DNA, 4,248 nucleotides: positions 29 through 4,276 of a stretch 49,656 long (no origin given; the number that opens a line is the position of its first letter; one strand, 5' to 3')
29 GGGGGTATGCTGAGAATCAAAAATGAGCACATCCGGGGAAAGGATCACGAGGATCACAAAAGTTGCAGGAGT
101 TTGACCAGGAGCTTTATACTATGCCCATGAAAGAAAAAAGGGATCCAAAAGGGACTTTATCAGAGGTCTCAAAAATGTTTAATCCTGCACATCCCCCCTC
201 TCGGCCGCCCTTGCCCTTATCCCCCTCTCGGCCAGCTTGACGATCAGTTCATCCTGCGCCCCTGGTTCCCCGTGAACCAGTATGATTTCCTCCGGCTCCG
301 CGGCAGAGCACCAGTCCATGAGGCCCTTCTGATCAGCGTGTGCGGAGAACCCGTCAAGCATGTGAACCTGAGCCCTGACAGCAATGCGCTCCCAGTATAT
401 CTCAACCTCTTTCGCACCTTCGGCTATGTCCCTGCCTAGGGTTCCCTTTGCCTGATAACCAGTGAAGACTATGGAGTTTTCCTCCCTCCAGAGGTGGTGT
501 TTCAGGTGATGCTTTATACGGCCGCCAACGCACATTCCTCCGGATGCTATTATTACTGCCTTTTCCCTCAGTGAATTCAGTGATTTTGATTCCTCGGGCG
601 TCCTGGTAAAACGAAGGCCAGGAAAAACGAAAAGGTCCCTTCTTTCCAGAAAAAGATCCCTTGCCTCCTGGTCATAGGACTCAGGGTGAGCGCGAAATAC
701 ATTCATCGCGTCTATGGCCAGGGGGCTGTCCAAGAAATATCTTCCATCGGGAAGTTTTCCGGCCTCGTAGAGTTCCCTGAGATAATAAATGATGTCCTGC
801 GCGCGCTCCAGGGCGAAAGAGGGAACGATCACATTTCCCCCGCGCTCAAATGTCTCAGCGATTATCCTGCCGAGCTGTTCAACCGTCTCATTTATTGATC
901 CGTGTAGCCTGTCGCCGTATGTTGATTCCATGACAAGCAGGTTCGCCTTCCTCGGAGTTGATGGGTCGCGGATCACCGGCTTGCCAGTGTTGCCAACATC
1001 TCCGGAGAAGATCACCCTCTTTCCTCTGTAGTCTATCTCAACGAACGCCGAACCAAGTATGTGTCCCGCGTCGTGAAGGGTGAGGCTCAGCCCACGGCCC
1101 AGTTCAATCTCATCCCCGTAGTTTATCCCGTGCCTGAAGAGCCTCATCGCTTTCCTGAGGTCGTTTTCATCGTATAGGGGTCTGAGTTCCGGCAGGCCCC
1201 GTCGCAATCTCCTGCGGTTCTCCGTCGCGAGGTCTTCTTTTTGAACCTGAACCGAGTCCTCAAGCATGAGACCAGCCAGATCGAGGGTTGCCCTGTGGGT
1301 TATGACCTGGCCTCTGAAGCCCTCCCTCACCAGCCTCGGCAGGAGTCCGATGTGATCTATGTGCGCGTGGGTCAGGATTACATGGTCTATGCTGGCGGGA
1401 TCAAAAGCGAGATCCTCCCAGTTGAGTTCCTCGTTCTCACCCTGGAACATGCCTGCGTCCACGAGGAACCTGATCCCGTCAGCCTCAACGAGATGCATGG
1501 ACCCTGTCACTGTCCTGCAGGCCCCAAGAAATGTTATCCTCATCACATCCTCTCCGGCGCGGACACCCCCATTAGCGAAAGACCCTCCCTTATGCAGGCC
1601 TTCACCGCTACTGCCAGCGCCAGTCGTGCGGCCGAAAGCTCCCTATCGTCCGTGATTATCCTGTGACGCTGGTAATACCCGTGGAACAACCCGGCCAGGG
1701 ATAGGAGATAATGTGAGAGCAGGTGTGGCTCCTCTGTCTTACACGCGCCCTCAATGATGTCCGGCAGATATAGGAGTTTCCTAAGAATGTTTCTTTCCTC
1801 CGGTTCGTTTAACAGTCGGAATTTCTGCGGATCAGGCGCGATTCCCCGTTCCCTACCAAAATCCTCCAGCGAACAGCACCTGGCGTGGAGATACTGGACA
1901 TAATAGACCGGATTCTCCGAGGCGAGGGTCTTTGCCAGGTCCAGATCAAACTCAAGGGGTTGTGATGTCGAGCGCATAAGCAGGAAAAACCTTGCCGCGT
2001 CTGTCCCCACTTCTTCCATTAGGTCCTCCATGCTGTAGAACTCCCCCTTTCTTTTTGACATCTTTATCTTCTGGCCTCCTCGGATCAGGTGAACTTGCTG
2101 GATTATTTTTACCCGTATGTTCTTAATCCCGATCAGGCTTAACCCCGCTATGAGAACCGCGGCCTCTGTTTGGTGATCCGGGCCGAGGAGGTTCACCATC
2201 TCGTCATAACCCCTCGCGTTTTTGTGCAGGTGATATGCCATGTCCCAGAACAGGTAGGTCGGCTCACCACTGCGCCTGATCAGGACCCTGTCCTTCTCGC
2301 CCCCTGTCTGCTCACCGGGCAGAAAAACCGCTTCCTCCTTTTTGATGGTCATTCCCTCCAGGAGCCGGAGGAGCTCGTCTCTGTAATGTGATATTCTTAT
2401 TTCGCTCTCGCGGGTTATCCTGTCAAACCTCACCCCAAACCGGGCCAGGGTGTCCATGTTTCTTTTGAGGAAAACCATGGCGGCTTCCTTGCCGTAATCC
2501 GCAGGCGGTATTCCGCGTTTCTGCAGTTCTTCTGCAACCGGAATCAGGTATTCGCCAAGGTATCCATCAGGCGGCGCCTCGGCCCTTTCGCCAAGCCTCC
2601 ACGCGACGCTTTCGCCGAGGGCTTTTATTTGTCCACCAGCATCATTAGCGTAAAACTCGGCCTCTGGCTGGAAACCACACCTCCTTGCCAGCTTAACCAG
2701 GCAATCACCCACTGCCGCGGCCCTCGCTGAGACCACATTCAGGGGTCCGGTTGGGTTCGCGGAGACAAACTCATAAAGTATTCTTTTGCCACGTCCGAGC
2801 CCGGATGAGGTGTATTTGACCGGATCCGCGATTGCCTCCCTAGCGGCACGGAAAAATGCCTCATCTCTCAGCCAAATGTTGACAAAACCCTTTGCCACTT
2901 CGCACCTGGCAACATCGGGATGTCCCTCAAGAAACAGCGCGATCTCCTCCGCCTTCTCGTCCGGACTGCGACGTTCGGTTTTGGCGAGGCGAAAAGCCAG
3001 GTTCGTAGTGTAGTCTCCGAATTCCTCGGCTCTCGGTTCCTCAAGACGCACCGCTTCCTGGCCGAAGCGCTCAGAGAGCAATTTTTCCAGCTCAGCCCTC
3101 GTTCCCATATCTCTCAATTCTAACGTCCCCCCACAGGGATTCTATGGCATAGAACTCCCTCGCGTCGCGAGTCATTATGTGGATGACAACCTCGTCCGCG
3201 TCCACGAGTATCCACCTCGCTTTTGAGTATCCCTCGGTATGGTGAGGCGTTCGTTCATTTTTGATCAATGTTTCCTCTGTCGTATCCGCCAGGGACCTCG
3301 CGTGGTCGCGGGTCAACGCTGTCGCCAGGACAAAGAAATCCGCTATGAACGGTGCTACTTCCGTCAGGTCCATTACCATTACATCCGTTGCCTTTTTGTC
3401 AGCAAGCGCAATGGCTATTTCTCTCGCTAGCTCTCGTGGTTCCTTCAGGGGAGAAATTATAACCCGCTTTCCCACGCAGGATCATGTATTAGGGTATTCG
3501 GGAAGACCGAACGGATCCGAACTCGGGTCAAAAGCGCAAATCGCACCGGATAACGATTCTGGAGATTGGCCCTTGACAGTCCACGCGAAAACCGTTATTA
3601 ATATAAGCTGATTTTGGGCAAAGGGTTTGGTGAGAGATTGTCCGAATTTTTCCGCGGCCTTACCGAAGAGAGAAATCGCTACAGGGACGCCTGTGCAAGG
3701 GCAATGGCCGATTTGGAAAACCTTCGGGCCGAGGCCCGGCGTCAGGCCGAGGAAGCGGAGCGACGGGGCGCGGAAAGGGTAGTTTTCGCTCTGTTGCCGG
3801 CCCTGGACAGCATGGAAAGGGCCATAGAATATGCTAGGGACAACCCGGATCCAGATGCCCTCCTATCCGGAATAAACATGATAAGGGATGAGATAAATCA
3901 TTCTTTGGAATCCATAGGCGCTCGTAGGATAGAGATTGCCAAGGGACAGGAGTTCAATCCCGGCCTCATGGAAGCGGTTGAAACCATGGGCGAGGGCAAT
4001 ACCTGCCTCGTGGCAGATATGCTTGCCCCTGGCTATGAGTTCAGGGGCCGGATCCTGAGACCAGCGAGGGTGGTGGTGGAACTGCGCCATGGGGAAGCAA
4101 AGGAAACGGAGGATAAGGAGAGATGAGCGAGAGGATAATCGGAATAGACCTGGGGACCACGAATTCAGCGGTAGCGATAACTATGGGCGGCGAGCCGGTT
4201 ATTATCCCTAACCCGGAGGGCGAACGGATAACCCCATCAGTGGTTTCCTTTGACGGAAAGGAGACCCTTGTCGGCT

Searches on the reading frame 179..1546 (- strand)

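Call 15: search_protein_families(library=pfam, proteins=[window:179-1546:-])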
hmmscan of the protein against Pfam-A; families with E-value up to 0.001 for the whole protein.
window:179-1546:- (455 aa): 5 families
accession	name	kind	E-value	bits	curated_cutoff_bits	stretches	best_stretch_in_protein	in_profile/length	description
PF10996.14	Beta-Casp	-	3.2e-39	134.6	27.7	1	249-374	1-120/120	Beta-Casp domain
PF07521.17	RMMBL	-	2.2e-19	69.7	21.6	1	388-447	2-62/63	Zn-dependent metallo-hydrolase RNA specificity domain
PF00753.33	Lactamase_B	-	1.1e-17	65.1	22.7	1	15-195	6-161/196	Metallo-beta-lactamase superfamily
PF12706.13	Lactamase_B_2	-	3.5e-11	43.5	27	1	26-229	2-191/200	Beta-lactamase superfamily domain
PF16661.11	Lactamase_B_6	-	1.9e-07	31.1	27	1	19-183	1-161/193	Metallo-beta-lactamase superfamily domain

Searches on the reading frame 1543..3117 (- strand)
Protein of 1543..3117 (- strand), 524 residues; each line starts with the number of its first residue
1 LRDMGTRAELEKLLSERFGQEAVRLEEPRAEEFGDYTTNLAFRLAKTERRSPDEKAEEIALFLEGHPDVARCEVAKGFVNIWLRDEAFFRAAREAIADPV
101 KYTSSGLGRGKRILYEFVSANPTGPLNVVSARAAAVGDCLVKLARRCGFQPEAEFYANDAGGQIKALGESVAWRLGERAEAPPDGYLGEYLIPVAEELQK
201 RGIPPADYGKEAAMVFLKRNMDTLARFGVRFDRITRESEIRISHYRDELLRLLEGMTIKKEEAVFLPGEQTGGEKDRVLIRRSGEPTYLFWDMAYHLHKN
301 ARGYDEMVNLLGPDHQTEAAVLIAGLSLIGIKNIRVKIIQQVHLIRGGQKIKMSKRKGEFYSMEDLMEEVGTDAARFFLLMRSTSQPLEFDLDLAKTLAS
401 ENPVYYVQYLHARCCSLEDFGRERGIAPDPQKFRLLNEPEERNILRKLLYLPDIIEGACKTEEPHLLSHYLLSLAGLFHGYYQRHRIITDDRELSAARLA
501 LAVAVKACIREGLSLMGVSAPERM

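Call 16: search_protein_families(library=pfam, proteins=[window:1543-3117:-])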
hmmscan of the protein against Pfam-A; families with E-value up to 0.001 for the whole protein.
window:1543-3117:- (524 aa): 3 families
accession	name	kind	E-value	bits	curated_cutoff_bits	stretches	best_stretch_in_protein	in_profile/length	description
PF05746.21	DALR_1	-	3.3e-30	105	22.3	1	407-524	1-117/117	DALR anticodon binding domain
PF03485.21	Arg_tRNA_synt_N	-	2.1e-14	54.3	21.5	1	9-82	10-84/85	Arginyl tRNA synthetase N terminal domain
PF00133.28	tRNA-synt_1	-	0.00016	21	22.7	1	343-388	366-411/414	tRNA synthetases class I (I, L, M and V)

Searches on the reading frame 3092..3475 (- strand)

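Call 82: search_protein_families(library=pfam, proteins=[window:3092-3475:-], max_evalue=0.00001)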
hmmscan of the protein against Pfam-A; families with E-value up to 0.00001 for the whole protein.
window:3092-3475:- (127 aa): 1 family
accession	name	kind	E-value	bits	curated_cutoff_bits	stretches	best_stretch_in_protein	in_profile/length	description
PF02410.21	RsfS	-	7.9e-28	97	21.6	1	19-115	2-98/98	Ribosomal silencing factor during starvation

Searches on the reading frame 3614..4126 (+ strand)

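Call 16: search_protein_families(library=pfam, proteins=[window:3614-4126:+])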
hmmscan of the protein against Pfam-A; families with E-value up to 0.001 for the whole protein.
window:3614-4126:+ (170 aa): 1 family
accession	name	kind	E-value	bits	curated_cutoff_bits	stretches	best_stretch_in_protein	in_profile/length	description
PF01025.24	GrpE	-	1.1e-29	103.6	25.8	1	13-155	20-163/165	GrpE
